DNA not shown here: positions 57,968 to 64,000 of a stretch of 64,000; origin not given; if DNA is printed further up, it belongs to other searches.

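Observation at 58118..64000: Giant multidomain surface protease: S8 subtilase + PA domain + Fn3-like region + long BspA-type LRR array on a lipoprotein anchor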

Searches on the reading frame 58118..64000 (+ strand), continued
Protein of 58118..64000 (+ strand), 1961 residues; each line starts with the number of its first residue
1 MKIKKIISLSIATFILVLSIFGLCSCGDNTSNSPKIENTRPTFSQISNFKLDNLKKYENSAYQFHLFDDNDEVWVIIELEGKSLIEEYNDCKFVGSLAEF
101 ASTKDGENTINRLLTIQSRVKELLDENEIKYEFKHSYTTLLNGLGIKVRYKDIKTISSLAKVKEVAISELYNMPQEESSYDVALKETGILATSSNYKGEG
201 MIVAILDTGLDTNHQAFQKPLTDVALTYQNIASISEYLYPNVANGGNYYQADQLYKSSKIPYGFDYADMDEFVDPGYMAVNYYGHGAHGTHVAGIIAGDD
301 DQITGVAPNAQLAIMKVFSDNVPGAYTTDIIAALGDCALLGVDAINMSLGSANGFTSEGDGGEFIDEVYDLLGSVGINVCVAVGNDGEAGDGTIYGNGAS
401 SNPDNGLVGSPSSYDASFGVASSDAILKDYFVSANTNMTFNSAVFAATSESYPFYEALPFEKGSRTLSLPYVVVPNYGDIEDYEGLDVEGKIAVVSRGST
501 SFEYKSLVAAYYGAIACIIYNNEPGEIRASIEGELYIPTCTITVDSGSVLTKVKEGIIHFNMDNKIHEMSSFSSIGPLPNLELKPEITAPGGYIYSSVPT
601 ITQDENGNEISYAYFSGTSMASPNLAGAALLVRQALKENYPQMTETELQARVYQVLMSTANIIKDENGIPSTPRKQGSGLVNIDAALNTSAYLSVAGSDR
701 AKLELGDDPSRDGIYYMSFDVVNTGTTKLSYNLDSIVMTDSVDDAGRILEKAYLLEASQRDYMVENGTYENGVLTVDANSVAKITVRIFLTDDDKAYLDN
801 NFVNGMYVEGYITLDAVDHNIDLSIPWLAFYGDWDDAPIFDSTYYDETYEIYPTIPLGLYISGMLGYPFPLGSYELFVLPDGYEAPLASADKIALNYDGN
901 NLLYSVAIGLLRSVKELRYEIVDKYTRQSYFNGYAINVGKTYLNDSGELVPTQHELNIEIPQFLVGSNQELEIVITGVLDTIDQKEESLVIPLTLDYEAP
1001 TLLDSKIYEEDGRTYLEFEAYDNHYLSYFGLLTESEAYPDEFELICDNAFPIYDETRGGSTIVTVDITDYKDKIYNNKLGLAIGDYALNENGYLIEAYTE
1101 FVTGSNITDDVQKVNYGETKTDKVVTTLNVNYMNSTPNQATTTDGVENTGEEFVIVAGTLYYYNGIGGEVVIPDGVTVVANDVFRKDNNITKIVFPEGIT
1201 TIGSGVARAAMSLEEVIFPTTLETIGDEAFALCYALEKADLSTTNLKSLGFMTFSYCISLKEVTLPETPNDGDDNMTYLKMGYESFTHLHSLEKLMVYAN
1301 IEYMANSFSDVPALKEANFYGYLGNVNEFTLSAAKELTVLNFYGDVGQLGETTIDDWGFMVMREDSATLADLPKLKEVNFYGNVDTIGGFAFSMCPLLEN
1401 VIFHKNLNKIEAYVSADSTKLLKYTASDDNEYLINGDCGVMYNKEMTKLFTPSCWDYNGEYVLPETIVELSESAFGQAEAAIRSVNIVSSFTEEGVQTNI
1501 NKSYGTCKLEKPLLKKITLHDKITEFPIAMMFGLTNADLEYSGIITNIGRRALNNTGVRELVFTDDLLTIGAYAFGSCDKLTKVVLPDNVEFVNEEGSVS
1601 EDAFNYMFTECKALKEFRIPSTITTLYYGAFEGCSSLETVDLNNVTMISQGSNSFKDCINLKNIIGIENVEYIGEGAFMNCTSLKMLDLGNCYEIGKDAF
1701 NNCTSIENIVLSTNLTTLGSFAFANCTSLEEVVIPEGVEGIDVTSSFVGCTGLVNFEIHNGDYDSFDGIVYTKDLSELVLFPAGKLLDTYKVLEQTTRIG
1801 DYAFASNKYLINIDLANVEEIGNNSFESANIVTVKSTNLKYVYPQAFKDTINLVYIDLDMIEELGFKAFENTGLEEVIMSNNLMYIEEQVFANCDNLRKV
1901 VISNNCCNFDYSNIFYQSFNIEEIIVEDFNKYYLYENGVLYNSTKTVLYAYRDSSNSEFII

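Call 14: find_related_loci(query=A1, collection=genome_contigs, flank=8000)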
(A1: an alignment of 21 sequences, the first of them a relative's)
Query A1 (2070 aa) in genome_contigs; peptide patterns used: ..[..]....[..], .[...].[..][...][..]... (x = any residue, [..] = any of these).
599 stretches matched a pattern (row limit reached: there are more); 569 encode a relative of the query (tblastn E <= 1e-3); the best 80 are kept; 80 distinct loci.
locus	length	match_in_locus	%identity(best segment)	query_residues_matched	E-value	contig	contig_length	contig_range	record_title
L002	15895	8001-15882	34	26-2065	0e+0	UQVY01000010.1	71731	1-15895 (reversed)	uncultured Clostridiales bacterium isolate UMGS692 genome assembly, contig: NODE_27_length_71731_cov_9.814010, whole gen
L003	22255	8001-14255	34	1-2063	0e+0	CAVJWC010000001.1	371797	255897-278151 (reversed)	Eubacterium sp. isolate H07681-L1_cleanbin_000019 genome assembly, contig: Spades_H07681-L1_contig_1, whole genome shotg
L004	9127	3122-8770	34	70-2007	0e+0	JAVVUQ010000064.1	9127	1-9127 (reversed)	MAG: Clostridia bacterium isolate CGS10Y2-bin59 NODE_7181_length_9127_cov_7.754078, whole genome shotgun sequence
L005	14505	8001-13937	42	72-2069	0e+0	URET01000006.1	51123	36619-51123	uncultured Clostridiales bacterium isolate UMGS929 genome assembly, contig: NODE_88_length_51123_cov_36.388874, whole ge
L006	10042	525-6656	37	4-2064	0e+0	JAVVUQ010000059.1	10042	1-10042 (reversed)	MAG: Clostridia bacterium isolate CGS10Y2-bin59 NODE_6389_length_10042_cov_6.377090, whole genome shotgun sequence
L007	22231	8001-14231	32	2-2063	0e+0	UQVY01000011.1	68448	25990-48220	uncultured Clostridiales bacterium isolate UMGS692 genome assembly, contig: NODE_32_length_68448_cov_11.202769, whole ge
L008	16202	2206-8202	37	1-2063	0e+0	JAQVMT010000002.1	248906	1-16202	MAG: Clostridia bacterium isolate STF1_14 NODE_30_length_248906_cov_5.792728_Sandtown_F1, whole genome shotgun sequence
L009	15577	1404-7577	34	1-2063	0e+0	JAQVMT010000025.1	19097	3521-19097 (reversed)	MAG: Clostridia bacterium isolate STF1_14 NODE_7223_length_19097_cov_6.189984_Sandtown_F1, whole genome shotgun sequence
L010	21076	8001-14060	35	70-2065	0e+0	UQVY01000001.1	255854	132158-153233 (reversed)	uncultured Clostridiales bacterium isolate UMGS692 genome assembly, contig: NODE_1_length_255854_cov_10.410842, whole ge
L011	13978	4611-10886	32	3-2069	0e+0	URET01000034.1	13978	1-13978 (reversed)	uncultured Clostridiales bacterium isolate UMGS929 genome assembly, contig: NODE_410_length_13978_cov_39.383107, whole g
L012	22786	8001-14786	40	1-2063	0e+0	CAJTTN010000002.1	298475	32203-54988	MAG TPA_asm: uncultured Anaeroplasmataceae bacterium isolate MGBC107741 genome assembly, contig: MGBC107741.2, whole gen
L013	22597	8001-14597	39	1-2020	0e+0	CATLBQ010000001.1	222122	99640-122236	MAG TPA_asm: uncultured Bacilli bacterium isolate MGG03213_1680015441 genome assembly, contig: ERR2497921_2, whole genom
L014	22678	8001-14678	38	11-2021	0e+0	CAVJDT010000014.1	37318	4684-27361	Bacillota bacterium isolate H07681-L1_cleanbin_000020 genome assembly, contig: Spades_H07681-L1_contig_576, whole genome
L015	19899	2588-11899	37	2-2007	0e+0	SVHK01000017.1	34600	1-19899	MAG: Clostridiales bacterium isolate SIG382 NODE_6229_length_34600_cov_2.189163, whole genome shotgun sequence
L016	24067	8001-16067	31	23-2069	0e+0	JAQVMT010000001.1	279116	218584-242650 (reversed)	MAG: Clostridia bacterium isolate STF1_14 NODE_21_length_279116_cov_5.814688_Sandtown_F1, whole genome shotgun sequence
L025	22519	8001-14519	37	2-2070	4e-178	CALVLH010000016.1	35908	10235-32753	MAG: uncultured Clostridia bacterium isolate BRZ_CT__bin90 genome assembly, contig: BRZ_CT__NODE_1634_length_35908_cov_7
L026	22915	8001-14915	36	5-2067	5e-177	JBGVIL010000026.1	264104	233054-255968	MAG: Bacilli bacterium isolate fecal_MAG_320 fecal_MAG_320_contig_0027, whole genome shotgun sequence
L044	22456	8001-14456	37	53-2052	8e-170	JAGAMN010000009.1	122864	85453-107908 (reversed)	MAG: Oscillospiraceae bacterium isolate RGIG8578 Water_deer_Cecum-3__c58204, whole genome shotgun sequence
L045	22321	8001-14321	37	68-2067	2e-169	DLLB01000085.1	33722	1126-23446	MAG TPA_asm: Clostridiales bacterium UBA7573 UBA7573_contig_2172, whole genome shotgun sequence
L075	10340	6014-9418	35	2-1103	1e-165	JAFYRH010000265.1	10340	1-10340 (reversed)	MAG: Clostridia bacterium isolate RGIG7350 Water_buffalos_Cecum-5__c841589, whole genome shotgun sequence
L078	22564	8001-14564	37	4-2041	1e-164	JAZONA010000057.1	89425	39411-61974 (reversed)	MAG: Faecousia sp. isolate T1900045643_YK20190337.MAGScoT_cleanbin_000039 SGB_8146_k141_2672974, whole genome shotgun se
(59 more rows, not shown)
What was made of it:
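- At least 80 collinear homologues exist in independent genomes (call 14).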
